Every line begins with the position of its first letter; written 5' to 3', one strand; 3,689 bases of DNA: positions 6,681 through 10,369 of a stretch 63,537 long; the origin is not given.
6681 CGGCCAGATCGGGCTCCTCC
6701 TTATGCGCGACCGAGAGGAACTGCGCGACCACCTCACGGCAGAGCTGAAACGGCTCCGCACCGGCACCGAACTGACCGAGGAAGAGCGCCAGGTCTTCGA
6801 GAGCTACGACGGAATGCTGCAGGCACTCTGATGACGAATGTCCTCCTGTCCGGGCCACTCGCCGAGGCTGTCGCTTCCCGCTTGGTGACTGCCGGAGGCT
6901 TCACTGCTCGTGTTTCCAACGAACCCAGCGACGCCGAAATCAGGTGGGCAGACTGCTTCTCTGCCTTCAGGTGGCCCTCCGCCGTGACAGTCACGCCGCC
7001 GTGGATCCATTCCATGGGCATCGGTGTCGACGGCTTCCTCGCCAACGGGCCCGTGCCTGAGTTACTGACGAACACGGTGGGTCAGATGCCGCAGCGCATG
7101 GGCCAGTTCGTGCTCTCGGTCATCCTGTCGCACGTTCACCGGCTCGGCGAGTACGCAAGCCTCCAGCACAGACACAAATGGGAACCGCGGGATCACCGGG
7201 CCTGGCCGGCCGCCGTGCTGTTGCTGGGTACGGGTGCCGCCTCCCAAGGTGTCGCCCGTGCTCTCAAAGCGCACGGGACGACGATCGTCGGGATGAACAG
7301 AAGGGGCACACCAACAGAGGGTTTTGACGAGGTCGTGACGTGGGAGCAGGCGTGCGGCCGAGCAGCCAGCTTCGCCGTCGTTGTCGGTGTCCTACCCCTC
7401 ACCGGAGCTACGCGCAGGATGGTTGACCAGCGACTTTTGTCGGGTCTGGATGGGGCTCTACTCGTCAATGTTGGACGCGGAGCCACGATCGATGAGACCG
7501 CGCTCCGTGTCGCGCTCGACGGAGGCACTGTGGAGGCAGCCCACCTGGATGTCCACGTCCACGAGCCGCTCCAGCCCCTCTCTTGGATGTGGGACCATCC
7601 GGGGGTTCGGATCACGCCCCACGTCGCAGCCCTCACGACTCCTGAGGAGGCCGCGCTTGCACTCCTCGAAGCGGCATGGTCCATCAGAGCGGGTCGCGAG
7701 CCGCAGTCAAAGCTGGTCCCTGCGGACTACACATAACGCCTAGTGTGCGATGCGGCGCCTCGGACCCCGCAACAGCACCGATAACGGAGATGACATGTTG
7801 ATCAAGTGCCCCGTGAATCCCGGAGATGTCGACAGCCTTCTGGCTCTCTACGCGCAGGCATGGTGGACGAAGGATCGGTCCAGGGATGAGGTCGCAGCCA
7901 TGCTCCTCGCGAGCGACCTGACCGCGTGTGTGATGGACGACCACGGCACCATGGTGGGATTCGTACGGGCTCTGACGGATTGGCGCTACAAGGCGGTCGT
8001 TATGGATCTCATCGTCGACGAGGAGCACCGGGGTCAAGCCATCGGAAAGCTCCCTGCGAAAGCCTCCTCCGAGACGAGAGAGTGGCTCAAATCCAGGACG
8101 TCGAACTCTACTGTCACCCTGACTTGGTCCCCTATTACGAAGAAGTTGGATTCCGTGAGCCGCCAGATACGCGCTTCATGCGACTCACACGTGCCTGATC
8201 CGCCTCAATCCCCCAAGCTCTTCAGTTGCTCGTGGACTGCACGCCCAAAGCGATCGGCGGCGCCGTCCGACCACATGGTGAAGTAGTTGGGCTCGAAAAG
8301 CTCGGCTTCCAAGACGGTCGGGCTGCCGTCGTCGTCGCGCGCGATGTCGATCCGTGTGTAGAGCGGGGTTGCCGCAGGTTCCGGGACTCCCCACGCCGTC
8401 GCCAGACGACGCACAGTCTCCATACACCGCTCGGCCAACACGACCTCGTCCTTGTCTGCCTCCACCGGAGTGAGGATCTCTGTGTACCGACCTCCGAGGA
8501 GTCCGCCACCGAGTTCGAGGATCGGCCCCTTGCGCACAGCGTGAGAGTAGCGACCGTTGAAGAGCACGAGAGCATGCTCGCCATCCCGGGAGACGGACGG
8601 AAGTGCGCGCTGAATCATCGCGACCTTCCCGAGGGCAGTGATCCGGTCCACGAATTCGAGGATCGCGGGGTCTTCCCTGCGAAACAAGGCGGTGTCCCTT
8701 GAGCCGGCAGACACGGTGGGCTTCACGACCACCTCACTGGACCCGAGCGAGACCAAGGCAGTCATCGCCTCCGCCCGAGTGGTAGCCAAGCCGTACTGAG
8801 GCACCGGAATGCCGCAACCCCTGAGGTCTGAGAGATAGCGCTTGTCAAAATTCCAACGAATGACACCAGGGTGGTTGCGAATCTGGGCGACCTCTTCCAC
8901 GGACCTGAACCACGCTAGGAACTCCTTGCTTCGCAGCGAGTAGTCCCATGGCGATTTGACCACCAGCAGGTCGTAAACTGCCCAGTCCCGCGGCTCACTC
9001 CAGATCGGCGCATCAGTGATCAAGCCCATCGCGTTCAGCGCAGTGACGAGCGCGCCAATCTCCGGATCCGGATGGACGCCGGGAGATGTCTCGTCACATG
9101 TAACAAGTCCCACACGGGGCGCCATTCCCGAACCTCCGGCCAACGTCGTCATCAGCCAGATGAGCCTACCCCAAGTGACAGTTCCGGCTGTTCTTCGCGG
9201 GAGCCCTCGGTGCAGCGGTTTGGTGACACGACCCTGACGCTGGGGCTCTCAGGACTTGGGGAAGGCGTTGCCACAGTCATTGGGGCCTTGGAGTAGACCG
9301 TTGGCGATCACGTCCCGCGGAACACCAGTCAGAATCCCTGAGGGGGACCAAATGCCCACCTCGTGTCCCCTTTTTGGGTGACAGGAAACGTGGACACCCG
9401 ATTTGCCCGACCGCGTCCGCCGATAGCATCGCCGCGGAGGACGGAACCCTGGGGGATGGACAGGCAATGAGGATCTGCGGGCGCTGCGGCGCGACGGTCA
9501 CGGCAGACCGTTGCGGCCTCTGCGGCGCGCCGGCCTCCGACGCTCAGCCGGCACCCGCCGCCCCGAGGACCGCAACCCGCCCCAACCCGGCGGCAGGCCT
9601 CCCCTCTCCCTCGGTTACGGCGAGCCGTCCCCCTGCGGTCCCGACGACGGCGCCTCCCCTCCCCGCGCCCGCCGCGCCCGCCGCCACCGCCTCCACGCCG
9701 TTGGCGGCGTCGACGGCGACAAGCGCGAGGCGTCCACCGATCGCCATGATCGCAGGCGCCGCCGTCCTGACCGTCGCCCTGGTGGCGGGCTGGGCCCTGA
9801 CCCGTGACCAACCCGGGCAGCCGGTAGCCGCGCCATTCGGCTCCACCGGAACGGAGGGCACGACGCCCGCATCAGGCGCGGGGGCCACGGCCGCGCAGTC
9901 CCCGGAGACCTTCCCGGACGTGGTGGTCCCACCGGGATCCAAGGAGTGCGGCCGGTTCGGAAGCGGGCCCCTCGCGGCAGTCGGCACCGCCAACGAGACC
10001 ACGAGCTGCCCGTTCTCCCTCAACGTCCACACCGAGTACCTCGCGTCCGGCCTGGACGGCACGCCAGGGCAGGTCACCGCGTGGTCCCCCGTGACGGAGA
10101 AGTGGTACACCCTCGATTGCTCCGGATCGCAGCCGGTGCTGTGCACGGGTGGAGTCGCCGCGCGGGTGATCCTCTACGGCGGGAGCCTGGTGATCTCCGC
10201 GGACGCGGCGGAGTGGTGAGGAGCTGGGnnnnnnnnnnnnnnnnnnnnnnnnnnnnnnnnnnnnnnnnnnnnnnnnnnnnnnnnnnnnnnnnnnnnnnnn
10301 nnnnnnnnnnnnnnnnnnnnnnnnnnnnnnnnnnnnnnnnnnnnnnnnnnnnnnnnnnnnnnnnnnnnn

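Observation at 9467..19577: Nine-gene FtsK-like plus AAA+ membrane-associated operon bracketed by zinc-ribbon ectodomain proteins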

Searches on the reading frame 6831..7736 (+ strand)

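Call 17: search_protein_families(library=pfam, proteins=[window:6831-7736:+], max_evalue=0.1)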
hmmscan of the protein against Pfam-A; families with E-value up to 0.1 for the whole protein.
window:6831-7736:+ (301 aa): 2 families
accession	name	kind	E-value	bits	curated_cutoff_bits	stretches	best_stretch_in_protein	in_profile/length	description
PF02826.25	2-Hacid_dh_C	-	3.9e-31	108.3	25.1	1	96-266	2-178/178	D-isomer specific 2-hydroxyacid dehydrogenase, NAD binding domain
PF10100.14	Staph_opine_DH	-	0.064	12.3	25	1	128-166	2-41/424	Staphylopine dehydrogenase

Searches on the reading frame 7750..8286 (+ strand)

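Call 17: search_protein_families(library=pfam, proteins=[window:7750-8286:+], max_evalue=0.1)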
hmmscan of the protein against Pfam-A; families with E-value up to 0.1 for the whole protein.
window:7750-8286:+ (178 aa): 3 families
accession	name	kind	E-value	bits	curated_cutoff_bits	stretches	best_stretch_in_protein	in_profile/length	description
PF00583.31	Acetyltransf_1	-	1.2e-06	29.2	20.7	1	38-101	15-79/116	Acetyltransferase (GNAT) family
PF13508.13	Acetyltransf_7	-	7.5e-05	23.5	27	1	59-100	5-47/84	Acetyltransferase (GNAT) domain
PF13673.13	Acetyltransf_10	-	0.0033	17.8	23.6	1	38-105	13-75/128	Acetyltransferase (GNAT) domain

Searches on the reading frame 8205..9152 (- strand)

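Call 17: search_protein_families(library=pfam, proteins=[window:8205-9152:-], max_evalue=0.1)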
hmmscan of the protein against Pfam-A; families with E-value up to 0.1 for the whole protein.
window:8205-9152:- (315 aa): 2 families
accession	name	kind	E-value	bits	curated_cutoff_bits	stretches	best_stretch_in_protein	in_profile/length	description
PF02955.21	GSH-S_ATP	-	0.0033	17.3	23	1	124-208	18-102/175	Prokaryotic glutathione synthetase, ATP-grasp domain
PF08442.15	ATP-grasp_2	-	0.0084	16.2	29.5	1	111-154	12-55/202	ATP-grasp domain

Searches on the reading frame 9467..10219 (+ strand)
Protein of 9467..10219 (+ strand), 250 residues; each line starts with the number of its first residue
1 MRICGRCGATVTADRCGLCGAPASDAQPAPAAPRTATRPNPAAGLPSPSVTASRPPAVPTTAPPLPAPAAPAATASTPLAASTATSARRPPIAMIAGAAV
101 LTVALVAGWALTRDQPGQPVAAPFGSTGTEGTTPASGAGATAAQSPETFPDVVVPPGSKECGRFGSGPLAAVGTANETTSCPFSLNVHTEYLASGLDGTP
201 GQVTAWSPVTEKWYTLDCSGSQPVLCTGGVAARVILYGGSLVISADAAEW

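Call 6: search_protein_families(library=pfam, proteins=[window:9467-10219:+], max_evalue=0.1)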
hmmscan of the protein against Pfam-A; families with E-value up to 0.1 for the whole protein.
window:9467-10219:+ (250 aa): 1 family
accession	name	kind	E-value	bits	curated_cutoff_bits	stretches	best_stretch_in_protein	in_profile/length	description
PF12773.13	DZR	-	0.027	15.1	27.3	1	2-24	13-35/45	Double zinc ribbon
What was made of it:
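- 9467..10219 (+): g1: 250-aa membrane protein with an N-terminal zinc ribbon, a Pro-rich linker, a TM helix and a Cys-containing ectodomain. It is a lineage-specific accessory gene, not part of the conserved system. Call 6 gives a subthreshold DZR (double zinc ribbon) hit.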

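Call 7: search_protein_families(library=padloc, proteins=[window:9467-10219:+], max_evalue=0.1)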
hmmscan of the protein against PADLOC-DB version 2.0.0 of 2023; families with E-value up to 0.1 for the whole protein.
window:9467-10219:+ (250 aa): 0 families

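Call 8: search_protein_families(library=ncbifam, proteins=[window:9467-10219:+], max_evalue=0.1)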
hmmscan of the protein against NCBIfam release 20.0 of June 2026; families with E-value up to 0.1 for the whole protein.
window:9467-10219:+ (250 aa): 1 family
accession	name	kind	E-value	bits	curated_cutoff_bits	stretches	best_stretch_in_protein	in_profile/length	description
NF009623.0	PRK13130.1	equivalog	0.024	14.7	68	1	1-33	5-37/56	RNA-protein complex protein Nop10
